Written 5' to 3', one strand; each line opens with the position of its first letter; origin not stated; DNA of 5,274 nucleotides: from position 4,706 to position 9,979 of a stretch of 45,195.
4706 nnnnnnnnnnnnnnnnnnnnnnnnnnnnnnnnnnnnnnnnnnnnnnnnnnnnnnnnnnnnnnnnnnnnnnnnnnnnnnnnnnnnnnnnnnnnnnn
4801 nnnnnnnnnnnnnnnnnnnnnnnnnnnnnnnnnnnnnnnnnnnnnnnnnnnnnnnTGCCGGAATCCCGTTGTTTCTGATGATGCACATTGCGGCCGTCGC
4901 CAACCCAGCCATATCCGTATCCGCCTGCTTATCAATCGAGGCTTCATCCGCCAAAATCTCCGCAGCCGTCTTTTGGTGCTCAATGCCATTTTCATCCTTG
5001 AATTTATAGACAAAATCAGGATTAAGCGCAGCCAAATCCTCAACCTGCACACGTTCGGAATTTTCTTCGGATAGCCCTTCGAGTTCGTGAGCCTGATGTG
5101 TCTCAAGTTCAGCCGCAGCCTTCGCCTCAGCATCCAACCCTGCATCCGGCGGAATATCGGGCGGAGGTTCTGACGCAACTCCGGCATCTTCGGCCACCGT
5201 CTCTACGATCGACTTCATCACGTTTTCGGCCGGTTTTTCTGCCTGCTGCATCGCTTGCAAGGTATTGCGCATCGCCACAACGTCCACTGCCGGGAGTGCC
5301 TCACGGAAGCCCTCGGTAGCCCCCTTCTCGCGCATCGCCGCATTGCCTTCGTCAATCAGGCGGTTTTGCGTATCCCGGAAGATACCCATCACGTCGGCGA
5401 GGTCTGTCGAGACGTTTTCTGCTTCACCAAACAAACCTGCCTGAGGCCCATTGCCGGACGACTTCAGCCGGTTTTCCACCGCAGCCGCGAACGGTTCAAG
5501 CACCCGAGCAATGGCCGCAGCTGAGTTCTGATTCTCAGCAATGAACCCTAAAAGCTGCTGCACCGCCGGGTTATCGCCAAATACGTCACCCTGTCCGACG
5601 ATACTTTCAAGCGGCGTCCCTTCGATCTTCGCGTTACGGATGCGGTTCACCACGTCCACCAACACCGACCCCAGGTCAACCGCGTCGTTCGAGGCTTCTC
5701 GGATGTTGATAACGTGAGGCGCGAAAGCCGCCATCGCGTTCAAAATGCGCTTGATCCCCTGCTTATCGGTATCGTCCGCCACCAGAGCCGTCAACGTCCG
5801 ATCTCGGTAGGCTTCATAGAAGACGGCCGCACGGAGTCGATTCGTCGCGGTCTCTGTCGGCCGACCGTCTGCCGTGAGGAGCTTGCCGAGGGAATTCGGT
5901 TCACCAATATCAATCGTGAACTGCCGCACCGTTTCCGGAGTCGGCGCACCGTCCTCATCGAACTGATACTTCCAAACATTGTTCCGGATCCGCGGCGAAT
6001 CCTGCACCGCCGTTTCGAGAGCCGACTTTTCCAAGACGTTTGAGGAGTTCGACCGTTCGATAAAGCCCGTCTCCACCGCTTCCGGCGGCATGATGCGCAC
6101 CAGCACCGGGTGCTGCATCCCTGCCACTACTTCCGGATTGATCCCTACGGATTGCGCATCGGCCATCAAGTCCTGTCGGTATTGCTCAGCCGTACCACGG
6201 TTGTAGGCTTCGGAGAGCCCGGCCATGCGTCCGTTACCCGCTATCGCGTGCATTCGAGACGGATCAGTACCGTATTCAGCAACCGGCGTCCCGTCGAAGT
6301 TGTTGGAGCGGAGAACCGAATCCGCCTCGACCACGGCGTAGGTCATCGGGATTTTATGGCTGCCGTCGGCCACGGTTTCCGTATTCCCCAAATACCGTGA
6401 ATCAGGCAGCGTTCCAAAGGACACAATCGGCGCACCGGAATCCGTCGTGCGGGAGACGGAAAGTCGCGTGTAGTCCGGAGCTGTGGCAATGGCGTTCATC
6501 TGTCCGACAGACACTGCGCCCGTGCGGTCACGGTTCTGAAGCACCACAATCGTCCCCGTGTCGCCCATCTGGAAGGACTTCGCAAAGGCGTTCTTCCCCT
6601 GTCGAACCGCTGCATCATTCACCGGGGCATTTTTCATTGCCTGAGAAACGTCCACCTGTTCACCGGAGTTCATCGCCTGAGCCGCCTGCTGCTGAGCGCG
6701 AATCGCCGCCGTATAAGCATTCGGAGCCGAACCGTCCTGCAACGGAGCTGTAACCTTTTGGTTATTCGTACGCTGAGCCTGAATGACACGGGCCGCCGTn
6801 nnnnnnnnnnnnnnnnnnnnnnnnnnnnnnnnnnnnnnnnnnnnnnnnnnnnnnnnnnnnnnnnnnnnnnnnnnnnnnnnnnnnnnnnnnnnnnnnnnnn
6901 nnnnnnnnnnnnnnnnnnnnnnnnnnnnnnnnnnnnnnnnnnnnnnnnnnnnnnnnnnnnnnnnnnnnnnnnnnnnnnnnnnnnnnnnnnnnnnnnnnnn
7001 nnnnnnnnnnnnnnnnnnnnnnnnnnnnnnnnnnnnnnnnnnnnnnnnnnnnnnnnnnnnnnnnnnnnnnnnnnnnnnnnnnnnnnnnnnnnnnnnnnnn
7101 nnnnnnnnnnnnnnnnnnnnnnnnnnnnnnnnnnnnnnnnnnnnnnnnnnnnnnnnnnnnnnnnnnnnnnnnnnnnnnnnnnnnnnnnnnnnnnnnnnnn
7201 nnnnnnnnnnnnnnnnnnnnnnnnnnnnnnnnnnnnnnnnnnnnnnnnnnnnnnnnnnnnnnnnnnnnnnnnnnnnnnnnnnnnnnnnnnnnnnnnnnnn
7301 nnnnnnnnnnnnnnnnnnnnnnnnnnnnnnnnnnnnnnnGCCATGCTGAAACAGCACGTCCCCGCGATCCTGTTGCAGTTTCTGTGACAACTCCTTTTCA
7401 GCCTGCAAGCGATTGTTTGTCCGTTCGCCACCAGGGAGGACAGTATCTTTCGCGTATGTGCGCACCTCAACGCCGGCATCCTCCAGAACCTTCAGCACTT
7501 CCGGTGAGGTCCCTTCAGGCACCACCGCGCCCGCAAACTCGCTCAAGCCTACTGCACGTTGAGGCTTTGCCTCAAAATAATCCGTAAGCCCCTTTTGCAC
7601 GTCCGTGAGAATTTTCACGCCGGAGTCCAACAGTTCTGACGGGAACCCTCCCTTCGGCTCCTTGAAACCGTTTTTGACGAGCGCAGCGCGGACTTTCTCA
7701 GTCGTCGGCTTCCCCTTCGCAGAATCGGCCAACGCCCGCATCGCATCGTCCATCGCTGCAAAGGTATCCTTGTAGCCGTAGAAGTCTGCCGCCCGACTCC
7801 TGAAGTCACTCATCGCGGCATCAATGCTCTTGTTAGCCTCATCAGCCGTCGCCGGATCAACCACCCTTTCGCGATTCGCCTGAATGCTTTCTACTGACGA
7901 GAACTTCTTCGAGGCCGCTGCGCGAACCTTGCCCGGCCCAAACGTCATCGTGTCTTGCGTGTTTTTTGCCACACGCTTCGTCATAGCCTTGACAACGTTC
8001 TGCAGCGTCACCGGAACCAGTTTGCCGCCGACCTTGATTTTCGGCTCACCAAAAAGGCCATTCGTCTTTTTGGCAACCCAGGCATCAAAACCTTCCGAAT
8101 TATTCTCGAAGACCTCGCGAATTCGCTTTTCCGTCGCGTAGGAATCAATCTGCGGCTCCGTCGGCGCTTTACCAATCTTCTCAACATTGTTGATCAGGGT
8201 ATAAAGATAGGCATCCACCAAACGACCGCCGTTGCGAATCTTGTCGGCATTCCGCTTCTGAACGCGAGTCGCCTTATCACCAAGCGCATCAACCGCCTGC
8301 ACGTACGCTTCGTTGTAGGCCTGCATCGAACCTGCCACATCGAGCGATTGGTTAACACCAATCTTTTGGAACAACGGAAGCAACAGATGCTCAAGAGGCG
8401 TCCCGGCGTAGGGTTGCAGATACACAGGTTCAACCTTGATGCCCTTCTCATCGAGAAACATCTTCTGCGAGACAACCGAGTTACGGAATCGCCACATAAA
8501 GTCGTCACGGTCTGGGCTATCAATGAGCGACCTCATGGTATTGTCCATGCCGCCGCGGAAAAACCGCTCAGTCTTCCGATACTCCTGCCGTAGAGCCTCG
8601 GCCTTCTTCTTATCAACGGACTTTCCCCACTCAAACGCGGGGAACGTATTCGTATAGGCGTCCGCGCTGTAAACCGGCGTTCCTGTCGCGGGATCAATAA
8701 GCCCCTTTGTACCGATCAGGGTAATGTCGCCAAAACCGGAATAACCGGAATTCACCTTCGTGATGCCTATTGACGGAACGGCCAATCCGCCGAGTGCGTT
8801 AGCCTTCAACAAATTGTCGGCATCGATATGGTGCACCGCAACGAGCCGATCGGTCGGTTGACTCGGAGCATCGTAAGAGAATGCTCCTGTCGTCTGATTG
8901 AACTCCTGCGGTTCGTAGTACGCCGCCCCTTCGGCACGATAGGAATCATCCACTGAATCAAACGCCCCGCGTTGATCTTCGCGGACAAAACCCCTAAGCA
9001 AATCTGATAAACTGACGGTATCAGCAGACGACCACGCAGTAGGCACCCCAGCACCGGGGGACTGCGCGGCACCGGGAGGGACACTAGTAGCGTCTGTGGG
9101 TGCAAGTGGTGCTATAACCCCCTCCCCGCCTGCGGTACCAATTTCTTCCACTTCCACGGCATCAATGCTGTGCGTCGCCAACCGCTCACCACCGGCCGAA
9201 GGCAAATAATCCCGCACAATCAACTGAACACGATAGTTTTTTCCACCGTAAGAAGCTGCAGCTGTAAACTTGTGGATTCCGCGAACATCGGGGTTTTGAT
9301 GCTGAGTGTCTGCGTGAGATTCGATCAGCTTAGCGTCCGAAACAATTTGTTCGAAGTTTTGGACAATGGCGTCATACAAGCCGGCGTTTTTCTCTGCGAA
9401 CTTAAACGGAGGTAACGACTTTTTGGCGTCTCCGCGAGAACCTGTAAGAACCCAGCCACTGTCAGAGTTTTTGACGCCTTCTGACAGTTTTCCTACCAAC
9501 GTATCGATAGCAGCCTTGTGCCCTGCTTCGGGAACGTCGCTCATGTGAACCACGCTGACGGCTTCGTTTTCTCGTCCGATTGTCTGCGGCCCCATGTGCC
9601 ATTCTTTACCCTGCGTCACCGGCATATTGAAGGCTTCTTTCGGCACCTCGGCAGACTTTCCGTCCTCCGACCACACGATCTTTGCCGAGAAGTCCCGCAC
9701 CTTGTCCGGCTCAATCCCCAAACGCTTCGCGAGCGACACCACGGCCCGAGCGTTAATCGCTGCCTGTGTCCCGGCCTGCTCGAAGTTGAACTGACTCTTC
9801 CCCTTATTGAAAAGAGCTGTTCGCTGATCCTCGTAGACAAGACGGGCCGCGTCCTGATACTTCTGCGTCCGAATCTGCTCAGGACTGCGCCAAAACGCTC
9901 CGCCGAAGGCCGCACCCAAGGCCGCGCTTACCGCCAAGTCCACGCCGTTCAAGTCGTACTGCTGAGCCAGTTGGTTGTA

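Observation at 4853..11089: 2078-aa single-ORF internal virion protein with a membrane region, an HExxH zincin motif and ParB-like motifs (polyvalent-protein architecture)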

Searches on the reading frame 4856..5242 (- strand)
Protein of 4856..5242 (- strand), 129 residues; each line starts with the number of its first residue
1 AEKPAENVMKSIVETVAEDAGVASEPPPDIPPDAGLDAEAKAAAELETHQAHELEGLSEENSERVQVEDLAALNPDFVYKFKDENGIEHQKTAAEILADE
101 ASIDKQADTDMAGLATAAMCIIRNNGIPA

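Call 12: search_protein_families(library=pfam, proteins=[window:4856-5242:-], max_evalue=10)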
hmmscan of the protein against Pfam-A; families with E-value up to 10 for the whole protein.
seq(129 aa): 0 families

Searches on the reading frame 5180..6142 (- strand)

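Call 12: search_protein_families(library=pfam, proteins=[window:5180-6142:-], max_evalue=10)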
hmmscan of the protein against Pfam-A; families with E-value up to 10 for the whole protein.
seq(321 aa): 1 family
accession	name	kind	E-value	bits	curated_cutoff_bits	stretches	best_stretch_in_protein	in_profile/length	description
PF04751.20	DarP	-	0.039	14.3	26.3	1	246-304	86-138/153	Dual-action ribosomal maturation protein DarP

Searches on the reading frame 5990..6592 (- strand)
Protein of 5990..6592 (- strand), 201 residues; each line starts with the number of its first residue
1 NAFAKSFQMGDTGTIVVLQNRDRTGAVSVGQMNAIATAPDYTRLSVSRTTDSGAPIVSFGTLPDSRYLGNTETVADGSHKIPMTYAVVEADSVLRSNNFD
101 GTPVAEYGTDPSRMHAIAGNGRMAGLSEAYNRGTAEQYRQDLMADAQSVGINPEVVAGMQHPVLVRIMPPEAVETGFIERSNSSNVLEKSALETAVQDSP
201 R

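Call 12: search_protein_families(library=pfam, proteins=[window:5990-6592:-], max_evalue=10)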
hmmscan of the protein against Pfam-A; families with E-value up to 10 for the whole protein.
seq(201 aa): 1 family
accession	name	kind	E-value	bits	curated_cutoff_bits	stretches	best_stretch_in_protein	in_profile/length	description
PF18763.7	ddrB-ParB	-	3.8e-21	75.9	27.6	1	18-167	26-119/121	ddrB-like ParB superfamily domain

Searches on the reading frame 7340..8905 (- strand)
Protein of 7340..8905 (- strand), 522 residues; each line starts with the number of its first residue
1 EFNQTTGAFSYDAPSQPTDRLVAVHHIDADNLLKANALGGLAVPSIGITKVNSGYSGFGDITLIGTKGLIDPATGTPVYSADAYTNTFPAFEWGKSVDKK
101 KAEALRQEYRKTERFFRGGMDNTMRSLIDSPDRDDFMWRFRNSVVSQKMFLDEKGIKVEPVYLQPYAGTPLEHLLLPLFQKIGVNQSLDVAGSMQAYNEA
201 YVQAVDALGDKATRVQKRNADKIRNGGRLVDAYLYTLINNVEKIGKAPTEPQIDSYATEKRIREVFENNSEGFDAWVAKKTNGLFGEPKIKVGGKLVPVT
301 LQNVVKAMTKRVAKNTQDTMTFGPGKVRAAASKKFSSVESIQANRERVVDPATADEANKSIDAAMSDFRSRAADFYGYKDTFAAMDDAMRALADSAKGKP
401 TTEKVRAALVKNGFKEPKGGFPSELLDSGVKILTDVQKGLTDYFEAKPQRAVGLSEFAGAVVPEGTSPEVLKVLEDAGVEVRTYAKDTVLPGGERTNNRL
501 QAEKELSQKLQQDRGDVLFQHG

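Call 68: find_homologous_proteins(query=window:7340-8905:-, max_evalue=0.001)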
Query window:7340-8905:- (522 aa): 32 proteins with E <= 0.001 among 8000 candidates.
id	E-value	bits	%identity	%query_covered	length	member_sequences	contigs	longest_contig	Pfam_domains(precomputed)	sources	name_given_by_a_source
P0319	3.0e-87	312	39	92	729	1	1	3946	PF18814.7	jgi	jgi:hypothetical protein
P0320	1.5e-74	270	37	93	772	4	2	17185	PF18814.7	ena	-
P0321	2.2e-71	259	35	97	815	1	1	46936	PF18814.7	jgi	jgi:hypothetical protein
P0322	3.2e-69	252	79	30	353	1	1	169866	PF18814.7,PF18798.7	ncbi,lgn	-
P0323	8.9e-53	198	30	96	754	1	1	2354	PF18814.7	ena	-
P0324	1.1e-52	198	41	64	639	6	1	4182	-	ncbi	-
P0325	9.2e-50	188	37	45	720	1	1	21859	PF18814.7,PF18819.7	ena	-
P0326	2.4e-35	141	34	43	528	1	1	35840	PF18814.7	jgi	jgi:hypothetical protein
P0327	1.1e-32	132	33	51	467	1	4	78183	PF18814.7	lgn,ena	-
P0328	1.8e-30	124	27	45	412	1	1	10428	PF18814.7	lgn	-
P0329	6.5e-28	116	30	52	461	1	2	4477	PF18814.7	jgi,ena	jgi:hypothetical protein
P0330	4.0e-27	113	37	27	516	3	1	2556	PF18814.7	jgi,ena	-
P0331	2.3e-26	111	29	35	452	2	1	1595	PF18814.7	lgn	-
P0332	4.3e-26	110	30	36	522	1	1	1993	-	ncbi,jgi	jgi:hypothetical protein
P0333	5.6e-26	110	29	49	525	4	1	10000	PF18814.7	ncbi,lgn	-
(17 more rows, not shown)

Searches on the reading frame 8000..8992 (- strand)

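Call 12: search_protein_families(library=pfam, proteins=[window:8000-8992:-], max_evalue=10)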
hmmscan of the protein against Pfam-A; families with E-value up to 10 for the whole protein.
seq(331 aa): 1 family
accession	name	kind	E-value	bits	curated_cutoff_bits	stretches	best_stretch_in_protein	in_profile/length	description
PF18814.6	PBECR5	-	4.8e-26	92.5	25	1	38-193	4-164/239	phage-Barnase-EndoU-ColicinE5/D-RelE like nuclease5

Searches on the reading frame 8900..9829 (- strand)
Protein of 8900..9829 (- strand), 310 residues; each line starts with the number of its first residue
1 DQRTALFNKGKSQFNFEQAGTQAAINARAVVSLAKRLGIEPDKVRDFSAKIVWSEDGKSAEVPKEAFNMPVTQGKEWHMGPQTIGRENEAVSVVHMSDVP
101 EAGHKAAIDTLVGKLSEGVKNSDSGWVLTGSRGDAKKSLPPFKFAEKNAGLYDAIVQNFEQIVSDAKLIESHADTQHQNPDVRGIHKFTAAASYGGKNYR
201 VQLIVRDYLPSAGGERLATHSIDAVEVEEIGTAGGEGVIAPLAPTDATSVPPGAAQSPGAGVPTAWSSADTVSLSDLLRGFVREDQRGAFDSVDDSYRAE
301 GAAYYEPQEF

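Call 12: search_protein_families(library=pfam, proteins=[window:8900-9829:-], max_evalue=10)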
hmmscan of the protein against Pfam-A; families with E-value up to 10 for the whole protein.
seq(310 aa): 1 family
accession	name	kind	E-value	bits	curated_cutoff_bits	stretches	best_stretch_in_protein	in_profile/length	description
PF18798.6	LPD3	-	2.7e-10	40.9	27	1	114-208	17-107/114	Large polyvalent protein-associated domain 3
